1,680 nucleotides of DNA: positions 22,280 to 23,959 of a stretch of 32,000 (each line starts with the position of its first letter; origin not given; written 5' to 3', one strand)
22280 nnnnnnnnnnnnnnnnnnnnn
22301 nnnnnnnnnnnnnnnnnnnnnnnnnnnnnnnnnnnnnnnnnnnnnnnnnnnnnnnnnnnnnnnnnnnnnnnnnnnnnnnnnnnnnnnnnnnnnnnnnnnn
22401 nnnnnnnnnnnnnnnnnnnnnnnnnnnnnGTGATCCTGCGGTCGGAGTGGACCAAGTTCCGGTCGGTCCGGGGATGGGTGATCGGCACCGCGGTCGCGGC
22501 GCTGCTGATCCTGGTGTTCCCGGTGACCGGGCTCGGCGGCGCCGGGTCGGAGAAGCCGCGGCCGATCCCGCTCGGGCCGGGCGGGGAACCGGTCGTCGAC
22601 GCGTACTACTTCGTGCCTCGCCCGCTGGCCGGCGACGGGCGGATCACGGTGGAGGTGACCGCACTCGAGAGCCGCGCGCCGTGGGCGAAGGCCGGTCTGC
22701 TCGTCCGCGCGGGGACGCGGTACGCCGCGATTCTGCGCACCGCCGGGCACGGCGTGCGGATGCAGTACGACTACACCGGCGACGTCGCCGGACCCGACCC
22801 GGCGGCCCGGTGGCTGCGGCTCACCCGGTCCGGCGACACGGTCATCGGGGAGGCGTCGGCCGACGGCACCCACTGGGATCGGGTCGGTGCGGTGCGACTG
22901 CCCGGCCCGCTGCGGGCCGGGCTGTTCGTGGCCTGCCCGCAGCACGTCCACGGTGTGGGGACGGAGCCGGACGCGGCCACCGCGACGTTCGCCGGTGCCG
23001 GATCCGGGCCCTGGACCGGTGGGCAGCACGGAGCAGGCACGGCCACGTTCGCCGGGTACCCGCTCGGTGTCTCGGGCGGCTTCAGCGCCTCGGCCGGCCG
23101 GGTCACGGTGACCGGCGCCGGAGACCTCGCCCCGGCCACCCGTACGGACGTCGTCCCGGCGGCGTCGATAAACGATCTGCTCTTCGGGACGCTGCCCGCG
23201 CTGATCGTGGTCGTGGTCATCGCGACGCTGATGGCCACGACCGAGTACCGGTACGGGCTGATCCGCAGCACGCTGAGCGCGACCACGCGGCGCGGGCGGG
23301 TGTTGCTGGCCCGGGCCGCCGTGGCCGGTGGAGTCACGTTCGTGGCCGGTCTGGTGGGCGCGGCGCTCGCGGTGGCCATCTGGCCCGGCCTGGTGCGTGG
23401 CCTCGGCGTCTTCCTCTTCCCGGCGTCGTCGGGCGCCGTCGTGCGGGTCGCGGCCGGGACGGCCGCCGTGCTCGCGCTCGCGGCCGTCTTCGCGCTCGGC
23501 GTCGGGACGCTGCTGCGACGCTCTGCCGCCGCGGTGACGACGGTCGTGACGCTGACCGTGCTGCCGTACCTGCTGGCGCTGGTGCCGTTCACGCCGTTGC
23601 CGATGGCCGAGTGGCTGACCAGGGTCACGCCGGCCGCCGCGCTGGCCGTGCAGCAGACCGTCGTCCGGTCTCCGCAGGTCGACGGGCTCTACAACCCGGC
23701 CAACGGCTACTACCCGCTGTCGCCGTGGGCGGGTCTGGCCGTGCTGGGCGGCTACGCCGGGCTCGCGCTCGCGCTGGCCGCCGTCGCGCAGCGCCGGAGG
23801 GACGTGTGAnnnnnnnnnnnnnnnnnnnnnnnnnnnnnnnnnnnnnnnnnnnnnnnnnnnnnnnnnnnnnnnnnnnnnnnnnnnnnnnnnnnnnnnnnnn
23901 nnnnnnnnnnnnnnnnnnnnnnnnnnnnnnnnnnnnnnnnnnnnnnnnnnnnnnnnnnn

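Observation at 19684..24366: A second VanS/VanR-like two-component system lies divergent from an ABC-2 exporter with an extracellular lectin-fold domain: a candidate Bce-like sensing and detoxification module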

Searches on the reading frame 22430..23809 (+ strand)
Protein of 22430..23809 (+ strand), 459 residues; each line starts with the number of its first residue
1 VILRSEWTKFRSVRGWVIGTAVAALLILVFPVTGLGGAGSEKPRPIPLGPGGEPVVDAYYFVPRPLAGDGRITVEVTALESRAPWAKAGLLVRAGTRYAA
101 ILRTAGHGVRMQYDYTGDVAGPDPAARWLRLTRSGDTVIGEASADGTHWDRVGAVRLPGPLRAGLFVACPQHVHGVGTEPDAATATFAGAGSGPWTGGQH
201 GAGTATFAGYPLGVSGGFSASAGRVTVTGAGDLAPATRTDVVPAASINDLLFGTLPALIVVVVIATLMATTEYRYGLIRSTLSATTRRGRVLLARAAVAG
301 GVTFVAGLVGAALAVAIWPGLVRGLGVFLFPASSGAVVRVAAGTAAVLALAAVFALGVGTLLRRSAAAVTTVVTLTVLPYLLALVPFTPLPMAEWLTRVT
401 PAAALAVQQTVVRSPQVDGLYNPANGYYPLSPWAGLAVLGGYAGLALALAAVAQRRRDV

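Call 8: search_protein_families(library=pfam, proteins=[window:22430-23809:+], max_evalue=0.01)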
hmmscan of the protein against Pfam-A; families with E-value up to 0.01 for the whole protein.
window:22430-23809:+ (459 aa): 1 family
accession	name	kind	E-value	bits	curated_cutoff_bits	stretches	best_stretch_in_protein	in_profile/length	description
PF07081.18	DUF1349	-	6.3e-05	23.2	32.4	1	116-172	105-164/179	Protein of unknown function (DUF1349)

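Call 9: search_protein_families(library=ncbifam, proteins=[window:22430-23809:+], max_evalue=0.001)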
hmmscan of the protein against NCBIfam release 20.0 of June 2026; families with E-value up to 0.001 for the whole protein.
window:22430-23809:+ (459 aa): 0 families

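Call 11: find_homologous_proteins(query=window:22430-23809:+, max_evalue=0.00001)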
Query window:22430-23809:+ (459 aa): 2922 proteins with E <= 0.00001 among 8000 candidates; the best 120 are listed.
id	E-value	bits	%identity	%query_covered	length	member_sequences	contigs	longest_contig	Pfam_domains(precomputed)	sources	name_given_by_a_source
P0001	1.5e-286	969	100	100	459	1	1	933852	-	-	-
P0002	2.6e-179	615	66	100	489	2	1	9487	-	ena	-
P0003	1.2e-178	613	66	100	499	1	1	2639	PF12698.14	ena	-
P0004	1.5e-178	613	67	100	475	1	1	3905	PF12698.14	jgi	jgi:ABC-type transport system involved in multi-copper enzyme maturation permease subunit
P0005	1.2e-176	607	66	99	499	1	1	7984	-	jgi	jgi:hypothetical protein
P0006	2.4e-176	606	66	100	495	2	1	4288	PF07081.19,PF12698.14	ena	-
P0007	1.4e-175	603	65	100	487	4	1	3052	PF07081.19,PF12679.14,PF12698.14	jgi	jgi:ABC-type transport system involved in multi-copper enzyme maturation permease subunit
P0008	3.2e-175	602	64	96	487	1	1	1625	PF12698.14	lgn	-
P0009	5.3e-175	601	65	100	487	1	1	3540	PF07081.19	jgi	jgi:hypothetical protein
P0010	2.3e-174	599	65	96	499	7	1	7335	PF07081.19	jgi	jgi:hypothetical protein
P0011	2.0e-173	596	65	100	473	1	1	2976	-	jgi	jgi:ABC-type transport system involved in multi-copper enzyme maturation permease subunit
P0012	6.9e-173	594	65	96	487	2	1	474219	PF07081.19,PF12679.14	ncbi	ncbi:ABC transporter permease subunit [Dactylosporangium fulvum]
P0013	8.6e-173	594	64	96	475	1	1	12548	PF07081.19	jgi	jgi:ABC-type transport system involved in multi-copper enzyme maturation permease subunit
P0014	1.5e-172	593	65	100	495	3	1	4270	-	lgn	-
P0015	1.1e-171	590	64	96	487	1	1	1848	PF12679.14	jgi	jgi:ABC-type transport system involved in multi-copper enzyme maturation permease subunit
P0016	1.3e-171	590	65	100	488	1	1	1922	PF12698.14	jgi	jgi:hypothetical protein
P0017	4.4e-171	588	65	100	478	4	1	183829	PF12698.14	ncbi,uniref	ncbi:hypothetical protein GCM10022255_066600 [Dactylosporangium darangshiense]|uniref:DUF1349 domain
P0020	8.7e-169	581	64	100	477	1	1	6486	PF07081.19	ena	-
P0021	2.3e-168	579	64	100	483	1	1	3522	PF07081.19,PF12679.14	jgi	jgi:ABC-type transport system involved in multi-copper enzyme maturation permease subunit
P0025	5.9e-167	575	63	100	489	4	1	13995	PF12698.14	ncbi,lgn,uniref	ncbi:hypothetical protein ABZS66_55580 [Dactylosporangium sp. NPDC005572]|uniref:hypothetical protei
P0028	1.3e-165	570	65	100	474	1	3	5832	PF07081.19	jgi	jgi:ABC-type transport system involved in multi-copper enzyme maturation permease subunit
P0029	1.6e-165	570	63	99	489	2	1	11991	PF07081.19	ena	-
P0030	1.8e-165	570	64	96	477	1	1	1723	PF07081.19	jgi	-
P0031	2.7e-165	569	63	96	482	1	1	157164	PF07081.19,PF12698.14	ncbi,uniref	ncbi:hypothetical protein [Dactylosporangium sp. NPDC048998]|uniref:hypothetical protein n=1 Tax=Dac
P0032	1.3e-164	567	63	100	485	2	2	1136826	PF07081.19,PF12698.14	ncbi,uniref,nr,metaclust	ncbi:ABC transporter permease subunit [Paractinoplanes globisporus]|uniref:ABC transporter permease 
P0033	5.2e-164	565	63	100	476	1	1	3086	PF07081.19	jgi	jgi:hypothetical protein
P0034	6.2e-163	561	62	99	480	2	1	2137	PF07081.19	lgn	-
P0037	3.4e-161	556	63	100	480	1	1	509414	PF07081.19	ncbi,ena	-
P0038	1.6e-159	550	64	100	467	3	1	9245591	PF07081.19,PF12698.14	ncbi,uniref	ncbi:ABC transporter permease subunit [Kribbella sp. CA-245084]|uniref:ABC transporter permease subu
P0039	2.0e-159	550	62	100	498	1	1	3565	PF12698.14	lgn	-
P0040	2.4e-159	550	63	100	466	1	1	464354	PF07081.19,PF12698.14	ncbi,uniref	ncbi:ABC transporter permease subunit [Kribbella sp. NPDC000426]|uniref:ABC transporter permease sub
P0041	5.6e-159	548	62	100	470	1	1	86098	PF07081.19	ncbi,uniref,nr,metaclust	ncbi:hypothetical protein [Actinoplanes subtropicus]|uniref:hypothetical protein n=1 Tax=Actinoplane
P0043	3.9e-157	542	61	98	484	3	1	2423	PF07081.19,PF12679.14,PF12698.14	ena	-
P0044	1.8e-156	540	60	100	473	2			PF07081.19,PF12679.14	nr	nr:ABC transporter permease subunit [Kribbella solani]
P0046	3.3e-156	539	63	58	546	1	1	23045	PF07081.19,PF12679.14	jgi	jgi:hypothetical protein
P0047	5.6e-155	535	60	100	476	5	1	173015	PF07081.19,PF12698.14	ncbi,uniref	ncbi:hypothetical protein GCM10009827_091980 [Dactylosporangium maewongense]|uniref:DUF1349 domain-c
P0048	1.4e-153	531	62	99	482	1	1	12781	PF07081.19,PF12679.14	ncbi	-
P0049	2.4e-153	530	66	54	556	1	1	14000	PF07081.19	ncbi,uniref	ncbi:ABC transporter permease subunit [Actinoplanes philippinensis]|uniref:ABC transporter permease 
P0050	2.8e-153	530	61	100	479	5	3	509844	PF07081.19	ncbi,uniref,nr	ncbi:ABC transporter permease subunit [Dactylosporangium siamense]|uniref:DUF1349 domain-containing 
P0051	6.6e-153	528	62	58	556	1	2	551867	PF07081.19,PF12679.14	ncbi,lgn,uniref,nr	ncbi:hypothetical protein Aph02nite_43390 [Actinoplanes philippinensis]|uniref:ABC-type transport sy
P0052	1.7e-152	527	63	94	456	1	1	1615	PF07081.19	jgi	jgi:ABC-type transport system involved in multi-copper enzyme maturation permease subunit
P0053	2.3e-152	527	62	94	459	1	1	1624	PF07081.19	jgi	jgi:hypothetical protein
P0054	2.7e-152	526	60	96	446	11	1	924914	PF07081.19,PF12679.14,PF12698.14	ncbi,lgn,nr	ncbi:uncharacterized protein DUF1349 [Kribbella sp. VKM Ac-2566]|nr:uncharacterized protein DUF1349 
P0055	5.5e-152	525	61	99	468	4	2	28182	PF12698.14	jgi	jgi:ABC-type transport system involved in multi-copper enzyme maturation permease subunit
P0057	2.2e-149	517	64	84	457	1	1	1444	PF07081.19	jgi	jgi:hypothetical protein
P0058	1.1e-148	515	59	100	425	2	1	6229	PF07081.19,PF12679.14,PF12698.14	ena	-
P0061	6.9e-143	495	59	100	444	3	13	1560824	PF12679.14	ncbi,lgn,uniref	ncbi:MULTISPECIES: ABC transporter permease subunit [Kribbella]|uniref:DUF1349 domain-containing pro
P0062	2.3e-141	490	56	100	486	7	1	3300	PF07081.19,PF12679.14,PF12698.14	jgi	jgi:ABC-type transport system involved in multi-copper enzyme maturation permease subunit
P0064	1.4e-139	484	56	100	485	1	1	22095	PF07081.19,PF12679.14,PF12698.14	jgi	jgi:ABC-type transport system involved in multi-copper enzyme maturation permease subunit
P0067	2.4e-138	480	56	100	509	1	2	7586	PF12679.14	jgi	jgi:ABC-type transport system involved in multi-copper enzyme maturation permease subunit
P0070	2.1e-137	477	55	100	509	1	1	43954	PF07081.19,PF12679.14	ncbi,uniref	ncbi:ABC transporter permease subunit [Micromonospora sp. CPCC 206061]|uniref:ABC transporter permea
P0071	6.2e-137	476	54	96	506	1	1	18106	PF12679.14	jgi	jgi:ABC-type transport system involved in multi-copper enzyme maturation permease subunit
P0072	2.1e-136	474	54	96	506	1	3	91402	PF12679.14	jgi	jgi:ABC-type transport system involved in multi-copper enzyme maturation permease subunit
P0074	3.8e-136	473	54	100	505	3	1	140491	PF12679.14,PF12698.14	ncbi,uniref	ncbi:hypothetical protein GCM10023191_089160 [Actinoallomurus oryzae]|uniref:ABC transporter permeas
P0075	3.8e-136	473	55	96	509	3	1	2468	PF07081.19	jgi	jgi:ABC-type transport system involved in multi-copper enzyme maturation permease subunit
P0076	3.9e-136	473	54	100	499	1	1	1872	PF07081.19,PF12679.14,PF12698.14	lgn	-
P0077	4.2e-136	473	58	95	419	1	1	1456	PF07081.19,PF12679.14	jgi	jgi:ABC-type transport system involved in multi-copper enzyme maturation permease subunit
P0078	1.9e-135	471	56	100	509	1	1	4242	PF07081.19,PF12698.14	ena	-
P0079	2.0e-135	471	53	100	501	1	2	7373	PF07081.19,PF12679.14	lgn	-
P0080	2.8e-135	470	54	100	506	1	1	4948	PF12679.14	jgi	jgi:ABC-2 family transporter protein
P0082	4.7e-135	470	55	100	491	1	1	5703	PF12679.14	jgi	jgi:ABC-type transport system involved in multi-copper enzyme maturation permease subunit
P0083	1.9e-134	468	53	96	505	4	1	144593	PF12679.14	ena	-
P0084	2.0e-134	467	54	100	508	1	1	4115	PF12679.14,PF12698.14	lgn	-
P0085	2.3e-134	467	53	100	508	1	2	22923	PF12679.14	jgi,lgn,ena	-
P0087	3.8e-134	467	54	100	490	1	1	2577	PF12730.14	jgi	jgi:ABC-type transport system involved in multi-copper enzyme maturation permease subunit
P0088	4.2e-134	466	54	95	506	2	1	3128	PF12730.14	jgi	jgi:ABC-type transport system involved in multi-copper enzyme maturation permease subunit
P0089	5.7e-134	466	54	100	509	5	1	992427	PF12679.14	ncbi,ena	-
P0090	6.7e-134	466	56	100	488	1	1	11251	PF12679.14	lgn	-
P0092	9.7e-134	465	55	100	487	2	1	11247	PF12679.14,PF12698.14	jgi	jgi:ABC-type transport system involved in multi-copper enzyme maturation permease subunit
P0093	1.0e-133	465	53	100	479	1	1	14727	PF07081.19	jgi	jgi:ABC-type transport system involved in multi-copper enzyme maturation permease subunit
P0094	1.1e-133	465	55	100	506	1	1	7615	PF12679.14,PF12730.14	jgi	jgi:ABC-type transport system involved in multi-copper enzyme maturation permease subunit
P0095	1.1e-133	465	54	100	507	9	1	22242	PF12679.14,PF12730.14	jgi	jgi:ABC-type transport system involved in multi-copper enzyme maturation permease subunit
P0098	2.0e-133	464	53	100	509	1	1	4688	PF07081.19,PF12679.14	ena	-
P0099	2.4e-133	464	54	96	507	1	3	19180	PF12679.14,PF12730.14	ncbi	ncbi:MAG: ABC transporter permease subunit [Streptosporangiaceae bacterium]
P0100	3.4e-133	463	55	96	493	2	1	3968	PF07081.19,PF12679.14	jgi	jgi:ABC-type transport system involved in multi-copper enzyme maturation permease subunit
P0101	5.2e-133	463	56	100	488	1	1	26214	PF12679.14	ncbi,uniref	ncbi:ABC transporter permease subunit [Actinoplanes sp. NPDC026623]|uniref:ABC transporter permease 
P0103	7.7e-133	462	53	96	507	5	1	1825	PF12679.14,PF12730.14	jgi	jgi:ABC-type transport system involved in multi-copper enzyme maturation permease subunit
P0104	8.1e-133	462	55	100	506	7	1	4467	PF12679.14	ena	-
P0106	1.1e-132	462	54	100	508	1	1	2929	PF12679.14,PF12698.14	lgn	-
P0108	1.3e-132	461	54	100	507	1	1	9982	PF12679.14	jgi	jgi:ABC-type transport system involved in multi-copper enzyme maturation permease subunit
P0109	1.4e-132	461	53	100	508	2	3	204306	PF12679.14,PF12698.14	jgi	jgi:ABC-type transport system involved in multi-copper enzyme maturation permease subunit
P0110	1.8e-132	461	53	96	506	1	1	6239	PF12679.14,PF12730.14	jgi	jgi:ABC-type transport system involved in multi-copper enzyme maturation permease subunit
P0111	2.1e-132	461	53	100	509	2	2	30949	PF12679.14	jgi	jgi:ABC-2 family transporter protein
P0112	3.7e-132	460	52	100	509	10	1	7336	PF07081.19,PF12679.14,PF12698.14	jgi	jgi:ABC-type transport system involved in multi-copper enzyme maturation permease subunit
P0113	5.6e-132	459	52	100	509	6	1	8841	PF07081.19,PF12679.14,PF12698.14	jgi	jgi:ABC-type transport system involved in multi-copper enzyme maturation permease subunit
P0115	7.8e-132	459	54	100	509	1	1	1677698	PF07081.19,PF12679.14,PF12698.14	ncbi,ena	-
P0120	1.3e-131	458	53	100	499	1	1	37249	PF12679.14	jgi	jgi:ABC-type transport system involved in multi-copper enzyme maturation permease subunit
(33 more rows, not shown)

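Call 14: find_related_loci(query=A1, collection=genome_contigs, flank=8000)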
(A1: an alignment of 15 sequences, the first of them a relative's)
Query A1 (459 aa) in genome_contigs; peptide patterns used: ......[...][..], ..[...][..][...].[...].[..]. (x = any residue, [..] = any of these).
600 stretches matched a pattern (row limit reached: there are more); 558 encode a relative of the query (tblastn E <= 1e-3); the best 80 are kept; 80 distinct loci.
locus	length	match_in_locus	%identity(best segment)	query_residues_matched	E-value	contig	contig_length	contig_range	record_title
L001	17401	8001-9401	65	2-442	1e-168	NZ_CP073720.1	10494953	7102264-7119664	Dactylosporangium fulvum strain NRRL B-16292 chromosome, complete genome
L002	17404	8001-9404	60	2-458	3e-157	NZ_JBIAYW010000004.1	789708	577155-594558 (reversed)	Dactylosporangium sp. NPDC000521 NPDC000521_6_G3.ctg-0004, whole genome shotgun sequence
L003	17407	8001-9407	60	2-444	2e-151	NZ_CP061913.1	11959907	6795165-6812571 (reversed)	Dactylosporangium vinaceum strain NRRL B-16297 chromosome, complete genome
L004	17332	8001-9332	62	2-459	1e-148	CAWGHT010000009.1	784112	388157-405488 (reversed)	MAG: uncultured Actinomycetota bacterium isolate MFD02581.bin.3.437 genome assembly, contig: contig_41775, whole genome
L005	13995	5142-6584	63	2-458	4e-148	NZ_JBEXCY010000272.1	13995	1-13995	Dactylosporangium sp. NPDC005572 NPDC005572_288_A9.ctg-0272, whole genome shotgun sequence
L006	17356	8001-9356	63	2-438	4e-146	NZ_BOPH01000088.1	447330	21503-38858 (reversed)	Virgisporangium ochraceum strain NBRC 16418 sequence088, whole genome shotgun sequence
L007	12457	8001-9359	64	3-442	6e-146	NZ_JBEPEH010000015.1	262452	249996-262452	Dactylosporangium sp. NPDC000244 NPDC000244_8_A9.ctg-0015, whole genome shotgun sequence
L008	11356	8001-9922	63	2-458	1e-145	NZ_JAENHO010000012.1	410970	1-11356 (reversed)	Paractinoplanes lichenicola strain LDG1-01 NODE_12_length_410970_cov_25.693082, whole genome shotgun sequence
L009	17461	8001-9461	53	2-458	5e-139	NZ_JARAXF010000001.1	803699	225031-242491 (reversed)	Streptomyces sp. ME19-01-6 ME19-01-6_1, whole genome shotgun sequence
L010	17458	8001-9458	53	3-458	2e-136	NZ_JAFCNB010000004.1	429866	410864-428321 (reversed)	Microbispora oryzae strain RL4-1S NODE_4_length_429866_cov_27.833760, whole genome shotgun sequence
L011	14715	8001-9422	61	1-458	2e-143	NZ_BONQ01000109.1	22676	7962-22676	Dactylosporangium siamense strain NBRC 106093 sequence109, whole genome shotgun sequence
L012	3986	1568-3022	52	1-458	1e-133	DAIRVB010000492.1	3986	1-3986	MAG TPA_asm: Streptosporangiaceae bacterium isolate CTOTU25338 NODE_17215_length_3986_cov_6.664462, whole genome shotgun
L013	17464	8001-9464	51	1-458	3e-129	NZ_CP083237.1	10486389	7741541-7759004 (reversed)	Actinomadura madurae strain ATCC 19425 chromosome, complete genome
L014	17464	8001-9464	52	1-458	3e-128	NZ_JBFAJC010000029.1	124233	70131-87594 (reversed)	Actinoallomurus sp. NPDC050550 NPDC050550_122_G12.ctg-0029, whole genome shotgun sequence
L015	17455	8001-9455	52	2-458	5e-128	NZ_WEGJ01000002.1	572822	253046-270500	Streptomyces smaragdinus strain RB5 SRB5_2, whole genome shotgun sequence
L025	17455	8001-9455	51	1-458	1e-122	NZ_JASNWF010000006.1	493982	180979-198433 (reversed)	Actinomadura sp. OS1-43 contig6, whole genome shotgun sequence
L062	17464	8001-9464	49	2-458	5e-104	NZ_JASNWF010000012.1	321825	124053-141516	Actinomadura sp. OS1-43 contig12, whole genome shotgun sequence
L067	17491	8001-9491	46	3-459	4e-102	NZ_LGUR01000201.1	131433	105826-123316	Streptomyces viridochromogenes strain NRRL 3413 P009contig34.1, whole genome shotgun sequence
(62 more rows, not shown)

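Call 31: predict_structure(alignment_id=A2)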
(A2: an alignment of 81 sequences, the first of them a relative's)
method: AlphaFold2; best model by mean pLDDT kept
length: 459 residues; sequences in the alignment: 81
mean_pLDDT: 88.9   pTM: 0.85
mean pLDDT of the five models: 88.9, 86.5, 86.1, 82.1, 79.2
residues with pLDDT >= 90: 276; 70-90: 153; 50-70: 26; < 50: 4
segments of 3 or more residues with pLDDT < 50: none
pLDDT, mean of each block of 10 residues (from residue 1): 86 85 87 58 83 94 84 96 95 93 96 95 94 95 97 93 94 86 94 82 93 95 93 93 86 87 84 66 63 90 92 90 86 93 96 94 89 94 88 94 94 87 91 97 96 71
secondary structure, 60 per line:
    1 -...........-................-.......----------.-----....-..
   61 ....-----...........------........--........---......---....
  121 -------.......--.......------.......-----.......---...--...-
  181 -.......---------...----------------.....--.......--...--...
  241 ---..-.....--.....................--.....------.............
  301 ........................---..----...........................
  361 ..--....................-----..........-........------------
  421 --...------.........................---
elements in order: H2-12 H14-29 H31-37 E54-57 E59-64 E70-80 E87-94 E97-104 E108-113 E117-120 E128-134 E137-143 E150-156 E162-168 E172-174 E177-179 E182-188 E198-200 E217-221 E224-230 E233-235 H247-251 H254-274 H277-281 H288-324 H334-362 H365-384 H390-399 H401-408 H432-456
